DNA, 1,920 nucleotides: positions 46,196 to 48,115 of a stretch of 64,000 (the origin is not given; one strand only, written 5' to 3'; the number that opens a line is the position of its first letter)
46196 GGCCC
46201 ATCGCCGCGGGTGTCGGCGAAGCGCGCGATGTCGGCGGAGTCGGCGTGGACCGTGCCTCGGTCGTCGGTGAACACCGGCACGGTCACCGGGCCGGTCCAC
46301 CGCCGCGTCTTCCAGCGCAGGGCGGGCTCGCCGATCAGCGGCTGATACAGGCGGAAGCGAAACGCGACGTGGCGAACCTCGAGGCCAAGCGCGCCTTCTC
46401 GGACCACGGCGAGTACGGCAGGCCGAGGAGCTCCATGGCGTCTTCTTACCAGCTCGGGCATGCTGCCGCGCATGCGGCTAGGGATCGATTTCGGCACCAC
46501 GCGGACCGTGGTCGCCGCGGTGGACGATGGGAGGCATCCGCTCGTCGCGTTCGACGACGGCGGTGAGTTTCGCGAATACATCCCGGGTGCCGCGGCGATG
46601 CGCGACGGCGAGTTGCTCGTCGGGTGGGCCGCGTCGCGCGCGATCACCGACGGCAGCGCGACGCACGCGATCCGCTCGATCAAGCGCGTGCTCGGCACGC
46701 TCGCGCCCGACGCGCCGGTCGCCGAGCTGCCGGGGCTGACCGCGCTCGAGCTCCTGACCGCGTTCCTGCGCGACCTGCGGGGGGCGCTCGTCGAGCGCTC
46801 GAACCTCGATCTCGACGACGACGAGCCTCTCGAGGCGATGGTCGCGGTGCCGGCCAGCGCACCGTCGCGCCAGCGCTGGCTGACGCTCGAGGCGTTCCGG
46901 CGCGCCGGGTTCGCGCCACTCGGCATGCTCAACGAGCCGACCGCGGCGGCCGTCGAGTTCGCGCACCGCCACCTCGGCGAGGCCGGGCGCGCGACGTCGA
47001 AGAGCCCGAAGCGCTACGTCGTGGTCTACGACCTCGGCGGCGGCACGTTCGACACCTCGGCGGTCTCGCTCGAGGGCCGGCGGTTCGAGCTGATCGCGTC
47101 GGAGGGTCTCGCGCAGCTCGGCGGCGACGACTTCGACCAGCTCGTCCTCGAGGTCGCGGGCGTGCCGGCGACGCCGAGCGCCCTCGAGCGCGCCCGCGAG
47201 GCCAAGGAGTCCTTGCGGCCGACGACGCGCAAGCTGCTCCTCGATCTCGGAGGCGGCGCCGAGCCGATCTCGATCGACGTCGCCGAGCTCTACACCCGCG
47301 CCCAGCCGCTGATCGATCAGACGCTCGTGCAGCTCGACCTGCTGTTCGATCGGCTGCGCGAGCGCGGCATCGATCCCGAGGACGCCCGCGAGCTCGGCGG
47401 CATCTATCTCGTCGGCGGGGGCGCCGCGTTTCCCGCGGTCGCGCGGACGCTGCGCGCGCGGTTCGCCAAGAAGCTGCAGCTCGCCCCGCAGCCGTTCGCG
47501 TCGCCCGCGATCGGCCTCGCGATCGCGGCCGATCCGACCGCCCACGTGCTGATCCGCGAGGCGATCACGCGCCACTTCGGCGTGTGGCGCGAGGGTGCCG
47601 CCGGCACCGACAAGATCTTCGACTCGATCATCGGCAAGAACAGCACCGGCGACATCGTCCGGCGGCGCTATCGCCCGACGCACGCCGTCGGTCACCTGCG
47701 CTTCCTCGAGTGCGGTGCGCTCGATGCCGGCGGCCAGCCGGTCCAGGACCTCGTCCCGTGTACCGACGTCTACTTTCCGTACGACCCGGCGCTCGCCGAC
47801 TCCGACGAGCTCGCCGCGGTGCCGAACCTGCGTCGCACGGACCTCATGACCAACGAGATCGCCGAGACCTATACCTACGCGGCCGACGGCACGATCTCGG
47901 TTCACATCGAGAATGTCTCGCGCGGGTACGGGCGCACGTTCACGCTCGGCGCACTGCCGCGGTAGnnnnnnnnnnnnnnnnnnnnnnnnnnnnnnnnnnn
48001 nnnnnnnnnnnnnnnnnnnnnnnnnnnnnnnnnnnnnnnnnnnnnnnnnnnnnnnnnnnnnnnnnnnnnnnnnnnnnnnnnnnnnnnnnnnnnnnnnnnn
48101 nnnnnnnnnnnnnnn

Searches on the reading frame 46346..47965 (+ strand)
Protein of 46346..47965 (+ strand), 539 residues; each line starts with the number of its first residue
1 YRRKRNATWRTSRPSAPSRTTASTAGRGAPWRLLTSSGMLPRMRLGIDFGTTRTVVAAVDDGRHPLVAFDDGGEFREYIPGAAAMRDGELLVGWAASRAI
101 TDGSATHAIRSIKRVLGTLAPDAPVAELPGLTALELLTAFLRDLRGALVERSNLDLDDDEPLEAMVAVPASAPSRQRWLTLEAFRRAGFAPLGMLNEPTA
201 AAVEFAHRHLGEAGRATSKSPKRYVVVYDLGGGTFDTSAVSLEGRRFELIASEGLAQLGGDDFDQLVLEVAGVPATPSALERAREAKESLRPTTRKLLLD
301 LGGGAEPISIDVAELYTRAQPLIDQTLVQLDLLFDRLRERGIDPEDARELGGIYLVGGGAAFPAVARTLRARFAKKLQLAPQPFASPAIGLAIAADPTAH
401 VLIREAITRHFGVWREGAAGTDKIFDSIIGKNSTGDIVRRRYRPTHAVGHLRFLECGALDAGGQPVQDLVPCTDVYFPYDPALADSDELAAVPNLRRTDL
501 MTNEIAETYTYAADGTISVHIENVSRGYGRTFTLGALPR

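Call 18: search_protein_families(library=pfam, proteins=[window:46346-47965:+], max_evalue=0.00001)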
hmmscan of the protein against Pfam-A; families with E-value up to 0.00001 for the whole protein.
window:46346-47965:+ (539 aa): 1 family
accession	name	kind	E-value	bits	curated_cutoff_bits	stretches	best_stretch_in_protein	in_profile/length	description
PF00012.26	HSP70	-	6.2e-28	97.8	20.6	1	163-395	135-372/599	Hsp70 protein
